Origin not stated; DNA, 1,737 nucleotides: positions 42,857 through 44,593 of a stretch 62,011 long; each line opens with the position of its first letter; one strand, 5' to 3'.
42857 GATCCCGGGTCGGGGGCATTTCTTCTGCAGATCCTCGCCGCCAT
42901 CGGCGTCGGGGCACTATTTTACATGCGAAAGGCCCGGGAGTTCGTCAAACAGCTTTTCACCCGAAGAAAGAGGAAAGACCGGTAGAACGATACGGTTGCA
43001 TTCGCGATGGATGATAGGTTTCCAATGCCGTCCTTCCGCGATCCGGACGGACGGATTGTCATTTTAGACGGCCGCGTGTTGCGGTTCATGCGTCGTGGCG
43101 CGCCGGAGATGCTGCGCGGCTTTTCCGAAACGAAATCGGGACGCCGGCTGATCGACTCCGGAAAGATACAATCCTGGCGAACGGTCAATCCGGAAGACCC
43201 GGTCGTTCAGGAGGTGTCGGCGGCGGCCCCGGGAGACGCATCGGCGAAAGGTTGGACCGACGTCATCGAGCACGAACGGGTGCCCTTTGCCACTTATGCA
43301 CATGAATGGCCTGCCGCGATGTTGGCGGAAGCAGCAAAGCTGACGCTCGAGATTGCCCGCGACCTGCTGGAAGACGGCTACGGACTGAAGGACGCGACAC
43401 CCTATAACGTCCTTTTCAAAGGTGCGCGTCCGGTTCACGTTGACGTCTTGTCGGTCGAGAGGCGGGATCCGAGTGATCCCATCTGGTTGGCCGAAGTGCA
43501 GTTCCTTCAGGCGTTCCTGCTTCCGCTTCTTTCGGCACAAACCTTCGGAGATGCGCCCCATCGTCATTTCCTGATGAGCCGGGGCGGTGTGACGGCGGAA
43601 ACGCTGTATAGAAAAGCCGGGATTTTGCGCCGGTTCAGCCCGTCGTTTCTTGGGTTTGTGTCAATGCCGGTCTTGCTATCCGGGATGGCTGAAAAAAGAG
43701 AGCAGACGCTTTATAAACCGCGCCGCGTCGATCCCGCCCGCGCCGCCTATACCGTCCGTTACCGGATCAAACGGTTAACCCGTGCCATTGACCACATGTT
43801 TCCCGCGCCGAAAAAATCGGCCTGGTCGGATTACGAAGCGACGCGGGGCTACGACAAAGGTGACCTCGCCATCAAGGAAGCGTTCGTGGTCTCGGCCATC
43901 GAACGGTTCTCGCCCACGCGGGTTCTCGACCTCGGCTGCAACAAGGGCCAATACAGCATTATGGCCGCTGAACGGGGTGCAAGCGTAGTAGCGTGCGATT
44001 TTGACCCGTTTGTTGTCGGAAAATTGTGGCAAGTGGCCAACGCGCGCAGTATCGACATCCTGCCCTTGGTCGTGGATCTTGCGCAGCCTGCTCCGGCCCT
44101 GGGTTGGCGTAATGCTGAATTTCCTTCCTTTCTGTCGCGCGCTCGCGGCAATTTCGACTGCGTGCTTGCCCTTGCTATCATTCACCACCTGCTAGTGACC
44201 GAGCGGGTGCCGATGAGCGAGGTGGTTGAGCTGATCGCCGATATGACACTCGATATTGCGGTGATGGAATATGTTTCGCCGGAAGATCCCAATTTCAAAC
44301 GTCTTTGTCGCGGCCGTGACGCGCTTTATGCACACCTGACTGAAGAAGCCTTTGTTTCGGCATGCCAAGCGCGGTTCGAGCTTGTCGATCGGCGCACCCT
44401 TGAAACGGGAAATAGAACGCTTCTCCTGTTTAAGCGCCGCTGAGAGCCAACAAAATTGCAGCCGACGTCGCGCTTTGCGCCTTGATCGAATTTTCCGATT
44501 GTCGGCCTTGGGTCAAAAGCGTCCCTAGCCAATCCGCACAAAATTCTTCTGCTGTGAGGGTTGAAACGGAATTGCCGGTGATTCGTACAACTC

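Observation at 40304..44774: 4.4-kb integrative islet trapped in tRNA-Asn, bounded by an exact 43-bp tRNA-derived direct repeat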

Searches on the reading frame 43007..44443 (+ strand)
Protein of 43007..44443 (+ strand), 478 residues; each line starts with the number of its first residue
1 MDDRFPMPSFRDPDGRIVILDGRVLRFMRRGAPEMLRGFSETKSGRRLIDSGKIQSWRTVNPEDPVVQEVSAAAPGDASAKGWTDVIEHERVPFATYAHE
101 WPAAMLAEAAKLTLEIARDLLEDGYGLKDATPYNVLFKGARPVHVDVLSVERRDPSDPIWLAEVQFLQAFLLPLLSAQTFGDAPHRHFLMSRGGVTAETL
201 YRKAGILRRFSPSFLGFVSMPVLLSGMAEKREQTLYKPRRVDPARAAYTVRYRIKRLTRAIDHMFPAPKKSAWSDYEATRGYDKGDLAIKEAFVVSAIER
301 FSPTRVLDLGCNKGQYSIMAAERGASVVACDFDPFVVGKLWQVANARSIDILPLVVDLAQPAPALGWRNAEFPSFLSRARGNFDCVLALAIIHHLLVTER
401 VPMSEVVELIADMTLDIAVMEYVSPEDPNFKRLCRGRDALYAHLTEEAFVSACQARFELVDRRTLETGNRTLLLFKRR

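Call 7: search_protein_families(library=pfam, proteins=[window:43007-44443:+], max_evalue=0.01)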
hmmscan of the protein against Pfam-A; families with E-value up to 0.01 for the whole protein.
window:43007-44443:+ (478 aa): 6 families
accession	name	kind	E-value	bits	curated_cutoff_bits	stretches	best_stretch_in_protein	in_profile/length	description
PF13489.12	Methyltransf_23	-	1.3e-05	25.4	27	1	291-396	24-95/164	Methyltransferase domain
PF13649.12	Methyltransf_25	-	1.8e-05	25.8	27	1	306-358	1-55/97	Methyltransferase domain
PF03848.20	TehB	-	2e-05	24.6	20.4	1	284-358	12-87/193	Tellurite resistance protein TehB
PF08242.18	Methyltransf_12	-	3.1e-05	25.1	30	1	307-399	1-79/98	Methyltransferase domain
PF08241.18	Methyltransf_11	-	0.00014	22.9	21.2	1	307-396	1-74/95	Methyltransferase domain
PF01728.25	FtsJ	-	0.0057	17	24.1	0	303-335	22-56/181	FtsJ-like methyltransferase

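Call 10: find_encoding_contigs(protein=window:43007-44443:+, flank=10000, max_places=10)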
Protein window:43007-44443:+ (478 aa): 1 contig read that carries it; 1 place shown.
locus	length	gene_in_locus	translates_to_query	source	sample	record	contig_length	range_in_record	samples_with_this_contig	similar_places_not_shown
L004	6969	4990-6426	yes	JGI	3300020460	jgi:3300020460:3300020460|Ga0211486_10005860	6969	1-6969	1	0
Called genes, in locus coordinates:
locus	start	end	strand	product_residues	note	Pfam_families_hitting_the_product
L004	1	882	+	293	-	?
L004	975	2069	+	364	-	PF16868:NMT1_3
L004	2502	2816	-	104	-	-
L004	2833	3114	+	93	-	-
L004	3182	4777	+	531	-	PF00884:Sulfatase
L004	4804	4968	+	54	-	-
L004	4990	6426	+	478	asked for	PF13489:Methyltransf_23 (faint), PF03848:TehB (faint), PF13649:Methyltransf_25 (faint)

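Call 19: find_homologous_proteins(query=window:43007-44443:+)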
Query window:43007-44443:+ (478 aa): 2095 proteins with E <= 0.001 among 8000 candidates; the best 120 are listed.
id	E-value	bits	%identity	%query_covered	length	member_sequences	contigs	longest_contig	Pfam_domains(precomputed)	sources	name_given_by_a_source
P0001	0.0e+0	1077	100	100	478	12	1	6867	PF13489.13,PF03848.21,PF13649.13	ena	-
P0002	3.2e-167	575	53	99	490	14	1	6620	PF13489.13,PF13649.13,PF08241.19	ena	-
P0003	1.8e-165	570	55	100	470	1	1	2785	PF13489.13,PF13649.13,PF08241.19,PF08242.19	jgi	jgi:SAM-dependent methyltransferase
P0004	1.3e-140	488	47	99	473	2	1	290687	PF13489.13,PF13649.13,PF08241.19,PF08242.19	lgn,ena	-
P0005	5.3e-138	479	47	96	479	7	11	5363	PF13489.13,PF13649.13,PF08241.19,PF08242.19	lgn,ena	-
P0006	6.4e-133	462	46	99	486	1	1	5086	PF13489.13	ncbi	ncbi:MAG: methyltransferase domain-containing protein [Terriglobales bacterium]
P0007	1.1e-132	461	47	99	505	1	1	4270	PF13489.13,PF13649.13,PF08241.19,PF08242.19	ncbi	-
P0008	2.0e-131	457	45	98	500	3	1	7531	PF13489.13,PF13649.13,PF08241.19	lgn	-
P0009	4.8e-131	456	46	98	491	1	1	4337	PF13489.13,PF13649.13,PF08241.19,PF08242.19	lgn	-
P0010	1.9e-130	454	46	98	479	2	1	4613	PF13489.13,PF13649.13,PF08241.19,PF08242.19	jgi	jgi:SAM-dependent methyltransferase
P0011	2.8e-130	454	45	98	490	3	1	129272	PF13489.13,PF13649.13,PF08241.19,PF08242.19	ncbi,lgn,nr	ncbi:MAG TPA: class I SAM-dependent methyltransferase [Blastocatellia bacterium]|nr:class I SAM-depe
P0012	4.4e-130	453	44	99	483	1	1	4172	PF13489.13,PF13649.13,PF08241.19,PF08242.19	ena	-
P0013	4.8e-129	449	45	98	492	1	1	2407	PF13489.13,PF13649.13,PF08241.19,PF08242.19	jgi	-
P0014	9.3e-129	448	45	98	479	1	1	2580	PF13489.13,PF13649.13,PF08241.19,PF08242.19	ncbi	-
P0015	1.4e-128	448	45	99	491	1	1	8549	PF13489.13,PF13649.13,PF08241.19,PF08242.19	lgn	-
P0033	9.6e-127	442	47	98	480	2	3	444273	PF13489.13,PF03848.21,PF13649.13,PF08241.19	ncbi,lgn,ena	-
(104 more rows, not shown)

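Call 20: find_encoding_contigs(protein=P0002, flank=8000, max_places=4)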
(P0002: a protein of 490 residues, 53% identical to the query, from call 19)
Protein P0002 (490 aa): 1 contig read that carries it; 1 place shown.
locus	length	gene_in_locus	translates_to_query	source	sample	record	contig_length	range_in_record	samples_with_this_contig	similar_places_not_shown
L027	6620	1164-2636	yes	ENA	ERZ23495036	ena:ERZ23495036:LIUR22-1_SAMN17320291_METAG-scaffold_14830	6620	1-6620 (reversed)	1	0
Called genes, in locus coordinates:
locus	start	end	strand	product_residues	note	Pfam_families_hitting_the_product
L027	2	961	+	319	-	?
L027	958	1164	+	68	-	-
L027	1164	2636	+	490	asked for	PF13489:Methyltransf_23 (weak), PF08241:Methyltransf_11 (faint), PF13649:Methyltransf_25 (weak)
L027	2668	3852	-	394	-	PF01738:DLH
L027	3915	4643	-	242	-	PF00596:Aldolase_II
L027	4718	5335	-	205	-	PF02775:TPP_enzyme_C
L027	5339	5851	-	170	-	-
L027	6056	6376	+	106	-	PF20552:HTH_62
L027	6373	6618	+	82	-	?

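Call 21: find_encoding_contigs(protein=P0004, flank=8000, max_places=3)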
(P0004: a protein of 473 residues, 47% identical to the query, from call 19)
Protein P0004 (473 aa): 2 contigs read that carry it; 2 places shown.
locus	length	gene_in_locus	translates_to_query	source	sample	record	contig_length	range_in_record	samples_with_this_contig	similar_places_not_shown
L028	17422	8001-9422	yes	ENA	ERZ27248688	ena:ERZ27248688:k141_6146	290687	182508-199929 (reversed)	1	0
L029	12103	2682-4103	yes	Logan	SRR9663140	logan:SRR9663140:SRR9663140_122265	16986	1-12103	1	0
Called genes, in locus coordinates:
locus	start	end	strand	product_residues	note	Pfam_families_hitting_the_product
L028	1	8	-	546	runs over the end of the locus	PF02776:TPP_enzyme_N, PF00205:TPP_enzyme_M, PF02775:TPP_enzyme_C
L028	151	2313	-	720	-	PF01966:HD, PF13328:HD_4, PF04607:RelA_SpoT, PF02824:TGS, PF19296:RelA_AH, PF28438:RelA_RIS, PF13291:ACT_4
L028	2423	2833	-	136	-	PF01192:RNA_pol_Rpb6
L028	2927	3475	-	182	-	PF01288:HPPK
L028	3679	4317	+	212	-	PF01936:NYN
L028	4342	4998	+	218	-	PF03167:UDG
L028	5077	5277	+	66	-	PF13770:DUF4169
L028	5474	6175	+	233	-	PF02798:GST_N, PF13417:GST_N_3 (weak), PF13409:GST_N_2, PF00043:GST_C, PF14497:GST_C_3 (weak), PF13410:GST_C_2 (weak)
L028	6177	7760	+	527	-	-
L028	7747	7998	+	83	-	-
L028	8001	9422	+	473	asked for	PF13489:Methyltransf_23, PF08241:Methyltransf_11 (weak), PF08242:Methyltransf_12 (weak), PF13649:Methyltransf_25 (weak)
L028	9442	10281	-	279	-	PF02668:TauD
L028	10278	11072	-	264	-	PF00174:Oxidored_molyb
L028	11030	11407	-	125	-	PF01668:SmpB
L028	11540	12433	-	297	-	PF00701:DHDPS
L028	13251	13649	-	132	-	-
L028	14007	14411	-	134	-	-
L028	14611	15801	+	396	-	PF06224:AlkZ-like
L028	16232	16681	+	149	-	PF05099:TerB (weak)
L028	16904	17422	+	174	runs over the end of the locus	PF00582:Usp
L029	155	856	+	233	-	PF02798:GST_N, PF13417:GST_N_3 (weak), PF13409:GST_N_2, PF00043:GST_C, PF14497:GST_C_3 (weak), PF13410:GST_C_2 (weak)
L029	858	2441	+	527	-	-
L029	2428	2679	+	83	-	-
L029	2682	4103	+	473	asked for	PF13489:Methyltransf_23, PF08241:Methyltransf_11 (weak), PF08242:Methyltransf_12 (weak), PF13649:Methyltransf_25 (weak)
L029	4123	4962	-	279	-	PF02668:TauD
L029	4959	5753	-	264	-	PF00174:Oxidored_molyb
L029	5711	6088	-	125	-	PF01668:SmpB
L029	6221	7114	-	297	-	PF00701:DHDPS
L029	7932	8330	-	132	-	-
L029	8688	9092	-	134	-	-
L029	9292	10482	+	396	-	PF06224:AlkZ-like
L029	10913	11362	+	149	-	PF05099:TerB (weak)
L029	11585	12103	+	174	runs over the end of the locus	PF00582:Usp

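Call 22: find_encoding_contigs(protein=P0033, flank=8000, max_places=3)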
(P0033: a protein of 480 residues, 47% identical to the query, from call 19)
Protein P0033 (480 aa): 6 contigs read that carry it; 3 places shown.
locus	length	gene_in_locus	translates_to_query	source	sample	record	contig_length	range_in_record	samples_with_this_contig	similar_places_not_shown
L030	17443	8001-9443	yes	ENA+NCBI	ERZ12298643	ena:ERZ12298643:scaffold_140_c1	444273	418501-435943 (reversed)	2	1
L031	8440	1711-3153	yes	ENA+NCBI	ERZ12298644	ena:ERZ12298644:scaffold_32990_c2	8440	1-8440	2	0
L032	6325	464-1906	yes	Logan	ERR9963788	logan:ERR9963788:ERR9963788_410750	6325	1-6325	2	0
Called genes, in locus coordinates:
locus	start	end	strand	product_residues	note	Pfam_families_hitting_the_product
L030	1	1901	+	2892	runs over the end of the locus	PF10091:Glycoamylase, PF06165:GH94_b-supersand, PF17167:Glyco_hydro_94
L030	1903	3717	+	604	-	PF00005:ABC_tran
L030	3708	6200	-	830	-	PF04073:tRNA_edit, PF03129:HGTP_anticodon, PF00266:Aminotran_5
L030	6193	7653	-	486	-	PF02934:GatB_N, PF02637:GatB_Yqey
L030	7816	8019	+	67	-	-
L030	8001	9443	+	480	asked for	PF03848:TehB (weak), PF13489:Methyltransf_23, PF08241:Methyltransf_11 (weak), PF13649:Methyltransf_25 (faint)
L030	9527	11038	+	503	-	PF00884:Sulfatase, PF01663:Phosphodiest (weak)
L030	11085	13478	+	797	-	PF12704:MacB_PCD, PF02687:FtsX, PF12704:MacB_PCD, PF02687:FtsX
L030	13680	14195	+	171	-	PF05198:IF3_N, PF00707:IF3_C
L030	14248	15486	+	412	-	PF00563:EAL, PF08668:HDOD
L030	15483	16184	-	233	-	PF05552:MS_channel_1st_1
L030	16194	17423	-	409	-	-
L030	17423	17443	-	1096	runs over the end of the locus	PF00128:Alpha-amylase, PF16657:Malt_amylase_C, PF18085:Mak_N_cap (weak)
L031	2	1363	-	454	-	?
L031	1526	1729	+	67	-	-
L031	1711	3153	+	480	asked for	PF03848:TehB (weak), PF13489:Methyltransf_23, PF08241:Methyltransf_11 (weak), PF13649:Methyltransf_25 (faint)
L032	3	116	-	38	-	?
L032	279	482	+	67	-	-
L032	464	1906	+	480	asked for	PF03848:TehB (weak), PF13489:Methyltransf_23, PF08241:Methyltransf_11 (weak), PF13649:Methyltransf_25 (faint)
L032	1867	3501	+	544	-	PF00884:Sulfatase, PF01663:Phosphodiest (weak)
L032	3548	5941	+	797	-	PF12704:MacB_PCD, PF02687:FtsX, PF12704:MacB_PCD, PF02687:FtsX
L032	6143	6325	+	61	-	?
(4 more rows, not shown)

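Call 26: search_protein_families(library=ncbifam, proteins=[window:43007-44443:+], max_evalue=0.1)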
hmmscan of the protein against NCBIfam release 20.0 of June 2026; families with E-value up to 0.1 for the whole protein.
window:43007-44443:+ (478 aa): 23 families
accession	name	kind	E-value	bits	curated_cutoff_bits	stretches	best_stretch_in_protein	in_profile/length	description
NF008405.0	PRK11207.1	equivalog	1.8e-07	30.8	218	1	283-358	11-87/198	tellurite resistance methyltransferase TehB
NF008992.0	PRK12335.1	equivalog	2e-06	27.2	303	1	290-360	110-180/289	SAM-dependent methyltransferase TehB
TIGR00477.1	tehB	equivalog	3.2e-06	26.7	219.5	1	284-359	55-130/238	tellurite resistance methyltransferase TehB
TIGR04290.1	meth_Rta_06860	hypoth_equivalog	6e-06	25.9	300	1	301-340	48-88/226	TIGR04290 family methyltransferase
NF043040.1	corrin_prot_MT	hypoth_equivalog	9.5e-06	25.2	180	1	294-337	34-76/216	corrinoid protein-associated methyltransferase CpaM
NF041255.1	mycofact_MftM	equivalog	1.5e-05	24.5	200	1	299-358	136-195/289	mycofactocin oligosaccharide methyltransferase MftM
TIGR02021.1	BchM-ChlM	equivalog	2.1e-05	24.1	158.9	1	301-339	53-91/218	magnesium protoporphyrin IX methyltransferase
NF001786.0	PRK00517.2-4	equivalog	0.00019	20.7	327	1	303-338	144-179/277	50S ribosomal protein L11 methyltransferase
TIGR00537.1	hemK_rel_arch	hypoth_equivalog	0.0012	18.6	87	1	296-360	13-77/179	HemK2/MTQ2 family protein methyltransferase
TIGR00406.1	prmA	equivalog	0.0063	16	183.15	1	304-339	161-197/288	50S ribosomal protein L11 methyltransferase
NF001790.0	PRK00517.3-3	equivalog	0.013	14.9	269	1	302-347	122-168/262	50S ribosomal protein L11 methyltransferase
NF001241.0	PRK00216.1-2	equivalog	0.017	14.8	327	1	294-333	43-82/231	demethylmenaquinone methyltransferase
NF008264.0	PRK11036.1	equivalog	0.021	14.3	366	1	302-338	44-80/261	tRNA uridine 5-oxyacetic acid(34) methyltransferase CmoM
TIGR04345.1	ovoA_Cterm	equivalog_domain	0.024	14.2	170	1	293-332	32-71/242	putative 4-mercaptohistidine N1-methyltransferase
TIGR01983.1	UbiG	equivalog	0.024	14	102.95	1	299-401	46-135/228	bifunctional 2-polyprenyl-6-hydroxyphenol methylase/3-demethylubiquinol 3-O-methyltransferase UbiG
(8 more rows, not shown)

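Call 27: search_protein_families(library=phrogs, proteins=[window:43007-44443:+], max_evalue=0.01)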
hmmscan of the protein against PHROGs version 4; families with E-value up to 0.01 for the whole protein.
window:43007-44443:+ (478 aa): 3 families
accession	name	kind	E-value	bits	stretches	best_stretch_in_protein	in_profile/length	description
phrog_9906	-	unknown function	9.8e-07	29.4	1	287-361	90-164/272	-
phrog_28597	-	unknown function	0.0027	18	1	295-338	36-79/233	-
phrog_8156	-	other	0.0042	17.4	1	303-331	51-79/244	methyltransferase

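Call 60: search_solved_structures(query=window:43007-44443:+, max_evalue=1)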
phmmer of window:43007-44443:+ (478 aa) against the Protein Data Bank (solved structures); distinct sequences matched with E-value up to 1: 31.
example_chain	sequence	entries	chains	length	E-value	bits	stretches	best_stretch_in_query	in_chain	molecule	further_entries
4azw_A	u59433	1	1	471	0.00011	24.5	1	302-430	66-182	WBDD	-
4uw0_A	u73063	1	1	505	0.00014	24.2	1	302-430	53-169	WBDD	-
4ax8_A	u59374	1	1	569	0.00017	23.9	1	302-430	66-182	WBDD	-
4azs_A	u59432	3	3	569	0.00017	23.9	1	302-430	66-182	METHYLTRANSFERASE WBDD | WBDD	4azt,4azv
2i6g_A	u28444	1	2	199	0.00045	22.5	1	290-354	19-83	Putative methyltransferase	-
8joz_A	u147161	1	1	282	0.0011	21.2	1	278-350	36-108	tRNA 5-carboxymethoxyuridine methyltransferase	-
4htf_A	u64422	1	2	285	0.0023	20.2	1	302-350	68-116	S-adenosylmethionine-dependent methyltransferase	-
4dq0_A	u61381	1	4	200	0.0036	19.5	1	283-358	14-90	Tellurite resistance protein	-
2xva_A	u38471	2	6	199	0.0037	19.5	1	283-358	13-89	TELLURITE RESISTANCE PROTEIN TEHB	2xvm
3e8s_A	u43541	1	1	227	0.03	16.5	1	272-339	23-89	Putative SAM Dependent Methyltransferase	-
6mro_A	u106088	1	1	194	0.053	15.7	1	300-337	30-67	methyl transferase from Methanosarcina acetivorans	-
8gdu_A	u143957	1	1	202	0.083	15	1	300-334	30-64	Methyltransferase domain-containing protein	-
3m70_A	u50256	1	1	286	0.12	14.4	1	292-355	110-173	Tellurite resistance protein tehB homolog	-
2avn_A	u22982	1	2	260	0.2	13.8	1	289-332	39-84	ubiquinone/menaquinone biosynthesis methyltransferase-related protein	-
9khp_A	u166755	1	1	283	0.24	13.5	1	297-354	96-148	Class I SAM-dependent methyltransferase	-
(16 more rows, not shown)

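Call 76: search_protein_families(library=padloc, proteins=[window:43007-44443:+], max_evalue=0.01)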
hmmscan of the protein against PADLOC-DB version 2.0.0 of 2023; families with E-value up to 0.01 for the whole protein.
window:43007-44443:+ (478 aa): 2 families
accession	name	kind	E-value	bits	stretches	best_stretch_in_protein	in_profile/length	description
PDLC04134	mad2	-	5.7e-08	30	1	292-402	281-371/492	mads_2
PDLC03222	MTase_II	-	0.0092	12.6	0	299-347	151-199/602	Type II methyltransferase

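Call 89: predict_structure(alignment_id=A4)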
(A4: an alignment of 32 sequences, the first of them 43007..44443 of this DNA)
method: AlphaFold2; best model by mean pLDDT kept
length: 478 residues; sequences in the alignment: 32
mean_pLDDT: 87.8   pTM: 0.89
mean pLDDT of the five models: 87.8, 87.2, 85.8, 85.7, 85.2
residues with pLDDT >= 90: 280; 70-90: 150; 50-70: 46; < 50: 2
segments of 3 or more residues with pLDDT < 50: none
pLDDT, mean of each block of 10 residues (from residue 1): 57 70 83 87 95 92 81 60 79 91 95 96 92 93 91 91 93 94 88 90 93 92 87 76 94 95 77 62 83 96 97 93 97 92 95 93 75 87 94 86 93 97 88 82 90 96 91 97
secondary structure, 60 per line:
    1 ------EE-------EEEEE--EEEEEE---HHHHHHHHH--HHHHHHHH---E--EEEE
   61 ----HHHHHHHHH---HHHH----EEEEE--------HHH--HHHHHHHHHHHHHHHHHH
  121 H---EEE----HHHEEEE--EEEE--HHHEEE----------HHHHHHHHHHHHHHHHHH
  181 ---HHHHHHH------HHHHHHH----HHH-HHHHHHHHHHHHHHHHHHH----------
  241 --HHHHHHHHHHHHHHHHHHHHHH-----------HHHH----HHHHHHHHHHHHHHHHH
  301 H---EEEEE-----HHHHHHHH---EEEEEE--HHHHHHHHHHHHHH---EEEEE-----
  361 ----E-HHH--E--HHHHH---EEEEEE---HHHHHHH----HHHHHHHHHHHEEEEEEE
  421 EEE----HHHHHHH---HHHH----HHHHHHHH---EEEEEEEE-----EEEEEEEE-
elements in order: E16-20 E23-28 H32-40 H43-50 E57-60 H65-73 H77-80 E85-89 H103-121 E125-127 E135-138 E141-144 E150-152 H163-180 H184-190 H197-203 H212-230 H243-264 H276-279 H284-301 E305-309 H315-322 E326-331 H334-347 E351-355 H375-379 E383-388 H392-398 H403-413 E414-423 H428-434 H438-441 H446-453 E457-464 E470-477

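Call 92: fold_search(model_id=the predicted structure, library=pdb)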
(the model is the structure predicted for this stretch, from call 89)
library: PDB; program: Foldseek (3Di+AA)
matches with E <= 10: 1957; with E <= 0.001: 527
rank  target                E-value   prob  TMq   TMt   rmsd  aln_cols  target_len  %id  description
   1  4qdk_A                1.6e-07  1.00  0.31  0.62   5.2       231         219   18  Crystal structure of magnesium protoporphyrin IX methyltransferase (ChlM) from Synechocystis PCC 6803 with bound SAH (released 2014-08-06)
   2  4azw                  1.6e-07  1.00  0.29  0.33   5.9       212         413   19  Crystal structure of monomeric WbdD. (released 2012-09-26)
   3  3ofj                  1.7e-07  1.00  0.30  0.72   4.4       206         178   14  Crystal structure of N-methyltransferase NodS from Bradyrhizobium japonicum WM9 (released 2010-10-27)
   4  4ax8                  1.9e-07  1.00  0.29  0.30   6.8       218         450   21  Medium resolution structure of the bifunctional kinase- methyltransferase WbdD (released 2012-10-03)
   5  4azs                  2.0e-07  1.00  0.30  0.32   6.1       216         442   19  High resolution (2.2 A) crystal structure of WbdD. (released 2012-09-26)
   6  8rpr                  2.3e-07  1.00  0.30  0.41  20.1       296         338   15  Crystal Structure of SgvM methyltransferase in complex with alpha-ketoleucine and Zn2+ ion (released 2024-07-24)
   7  1ve3_B                2.5e-07  1.00  0.31  0.60   7.0       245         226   13  Crystal structure of PH0226 protein from Pyrococcus horikoshii OT3 (released 2005-05-24)
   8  3fri                  2.5e-07  1.00  0.26  0.47  15.5       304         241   17  Structure of the 16S rRNA methylase RmtB, I222 (released 2009-08-11)
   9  8gdu                  2.6e-07  1.00  0.27  0.64   5.1       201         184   17  Crystal structure of a mutant methyl transferase from Methanosarcina acetivorans, Northeast Structural Genomics Consorti (released 2024-01-24)
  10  1ve3_A                3.0e-07  1.00  0.30  0.63   6.4       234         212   13  Crystal structure of PH0226 protein from Pyrococcus horikoshii OT3 (released 2005-05-24)
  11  8ftv                  3.0e-07  1.00  0.28  0.38  19.2       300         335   14  SgvM methyltransferase triple variant (M144V/F329V/T331A) with SAH and 2-oxo-4-phenylbutanoic acid (released 2023-11-01)
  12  4qdk_B                3.2e-07  1.00  0.30  0.61   5.6       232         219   18  Crystal structure of magnesium protoporphyrin IX methyltransferase (ChlM) from Synechocystis PCC 6803 with bound SAH (released 2014-08-06)
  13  4azt                  3.4e-07  1.00  0.30  0.33   4.5       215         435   18  Co-crystal structure of WbdD and kinase inhibitor LY294002. (released 2012-09-26)
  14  3frh                  3.4e-07  1.00  0.28  0.52  14.6       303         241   16  Structure of the 16S rRNA methylase RmtB, P21 (released 2009-08-11)
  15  4kdc                  3.8e-07  1.00  0.30  0.62   5.6       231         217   14  Crystal Structure of UBIG (released 2014-04-30)
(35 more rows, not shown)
